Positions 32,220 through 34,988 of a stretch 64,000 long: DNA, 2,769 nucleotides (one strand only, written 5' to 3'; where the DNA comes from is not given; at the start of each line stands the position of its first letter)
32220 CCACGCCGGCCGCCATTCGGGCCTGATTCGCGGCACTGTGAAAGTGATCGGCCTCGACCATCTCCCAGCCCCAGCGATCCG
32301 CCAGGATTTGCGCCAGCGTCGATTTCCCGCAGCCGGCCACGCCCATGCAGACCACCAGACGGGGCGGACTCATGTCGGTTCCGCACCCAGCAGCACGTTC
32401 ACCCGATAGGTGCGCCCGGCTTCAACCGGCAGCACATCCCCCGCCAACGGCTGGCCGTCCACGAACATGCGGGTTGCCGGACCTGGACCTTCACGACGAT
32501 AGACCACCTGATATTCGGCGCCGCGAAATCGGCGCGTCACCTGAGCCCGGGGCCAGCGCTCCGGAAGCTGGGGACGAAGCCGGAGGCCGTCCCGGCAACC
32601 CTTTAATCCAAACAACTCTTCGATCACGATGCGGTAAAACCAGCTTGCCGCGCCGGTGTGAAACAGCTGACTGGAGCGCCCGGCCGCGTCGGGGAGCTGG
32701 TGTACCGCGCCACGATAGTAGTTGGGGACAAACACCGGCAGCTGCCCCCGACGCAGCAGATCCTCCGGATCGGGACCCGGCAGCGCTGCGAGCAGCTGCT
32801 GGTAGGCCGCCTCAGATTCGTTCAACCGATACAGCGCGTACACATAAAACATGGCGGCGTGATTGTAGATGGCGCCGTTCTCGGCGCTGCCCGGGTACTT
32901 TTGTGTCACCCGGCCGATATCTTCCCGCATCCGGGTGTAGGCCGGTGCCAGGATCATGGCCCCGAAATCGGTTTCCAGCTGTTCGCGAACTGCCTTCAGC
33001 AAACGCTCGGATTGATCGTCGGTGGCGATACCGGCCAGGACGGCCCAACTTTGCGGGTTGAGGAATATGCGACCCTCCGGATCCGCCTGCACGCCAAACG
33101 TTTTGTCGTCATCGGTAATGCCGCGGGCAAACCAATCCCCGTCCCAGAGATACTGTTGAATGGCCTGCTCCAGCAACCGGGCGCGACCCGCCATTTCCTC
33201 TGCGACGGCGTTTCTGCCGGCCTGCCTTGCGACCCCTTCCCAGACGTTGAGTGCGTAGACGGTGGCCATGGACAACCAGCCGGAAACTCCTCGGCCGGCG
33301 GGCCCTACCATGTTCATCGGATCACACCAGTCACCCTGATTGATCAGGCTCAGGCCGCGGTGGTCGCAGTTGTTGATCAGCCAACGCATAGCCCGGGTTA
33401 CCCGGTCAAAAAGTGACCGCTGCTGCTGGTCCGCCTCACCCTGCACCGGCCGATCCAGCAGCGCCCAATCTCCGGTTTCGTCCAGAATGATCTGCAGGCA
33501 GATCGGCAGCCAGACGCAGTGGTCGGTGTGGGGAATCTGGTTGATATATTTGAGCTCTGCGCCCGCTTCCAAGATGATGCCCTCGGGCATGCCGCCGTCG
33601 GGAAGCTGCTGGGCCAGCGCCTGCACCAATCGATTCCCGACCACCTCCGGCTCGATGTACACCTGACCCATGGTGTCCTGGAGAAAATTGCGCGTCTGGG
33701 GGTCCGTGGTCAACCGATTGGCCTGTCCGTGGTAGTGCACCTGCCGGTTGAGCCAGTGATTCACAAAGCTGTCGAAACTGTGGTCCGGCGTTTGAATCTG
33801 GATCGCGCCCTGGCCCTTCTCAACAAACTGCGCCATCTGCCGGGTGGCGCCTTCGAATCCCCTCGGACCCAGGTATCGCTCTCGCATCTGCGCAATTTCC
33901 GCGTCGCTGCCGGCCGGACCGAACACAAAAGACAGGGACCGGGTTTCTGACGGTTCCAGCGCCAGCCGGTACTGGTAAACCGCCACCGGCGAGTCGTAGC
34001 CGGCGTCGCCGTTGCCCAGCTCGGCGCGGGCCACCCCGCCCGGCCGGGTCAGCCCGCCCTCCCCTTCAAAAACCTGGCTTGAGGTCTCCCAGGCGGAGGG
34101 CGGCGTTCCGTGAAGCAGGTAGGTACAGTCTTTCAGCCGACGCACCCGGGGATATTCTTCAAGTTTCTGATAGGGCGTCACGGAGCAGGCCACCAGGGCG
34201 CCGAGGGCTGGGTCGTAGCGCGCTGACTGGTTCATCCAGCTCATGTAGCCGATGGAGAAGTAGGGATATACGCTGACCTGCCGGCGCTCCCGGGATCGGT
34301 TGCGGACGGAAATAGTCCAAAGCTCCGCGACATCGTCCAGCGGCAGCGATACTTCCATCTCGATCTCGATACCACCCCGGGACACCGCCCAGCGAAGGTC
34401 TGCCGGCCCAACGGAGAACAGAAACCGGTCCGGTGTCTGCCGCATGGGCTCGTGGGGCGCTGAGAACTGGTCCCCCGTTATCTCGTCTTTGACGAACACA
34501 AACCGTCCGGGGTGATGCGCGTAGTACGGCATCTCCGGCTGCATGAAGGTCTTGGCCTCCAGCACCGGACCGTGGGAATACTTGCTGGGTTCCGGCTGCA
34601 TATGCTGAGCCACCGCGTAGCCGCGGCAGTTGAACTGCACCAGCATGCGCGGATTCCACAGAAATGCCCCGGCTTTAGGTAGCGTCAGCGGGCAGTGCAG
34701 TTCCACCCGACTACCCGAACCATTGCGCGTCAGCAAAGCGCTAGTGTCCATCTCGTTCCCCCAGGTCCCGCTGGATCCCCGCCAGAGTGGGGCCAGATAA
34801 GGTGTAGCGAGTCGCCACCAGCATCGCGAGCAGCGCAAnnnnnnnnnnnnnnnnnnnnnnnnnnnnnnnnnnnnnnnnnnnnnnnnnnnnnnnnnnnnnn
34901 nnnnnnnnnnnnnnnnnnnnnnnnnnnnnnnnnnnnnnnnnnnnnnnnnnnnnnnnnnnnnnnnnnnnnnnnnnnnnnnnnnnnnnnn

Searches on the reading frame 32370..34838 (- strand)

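Call 82: search_protein_families(library=pfam, proteins=[window:32370-34838:-], max_evalue=0.00001)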
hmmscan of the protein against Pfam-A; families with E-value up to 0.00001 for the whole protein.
window:32370-34838:- (822 aa): 2 families
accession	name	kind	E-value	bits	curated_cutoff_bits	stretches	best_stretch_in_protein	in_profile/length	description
PF17167.11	Glyco_hydro_94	-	3.5e-61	207.6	27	1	345-744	8-420/420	Glycosyl hydrolase 94 superfamily, catalytic domain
PF06165.18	GH94_b-supersand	-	1.4e-23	84.1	23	1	109-307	46-251/251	Glycosyl hydrolase 94, supersandwich domain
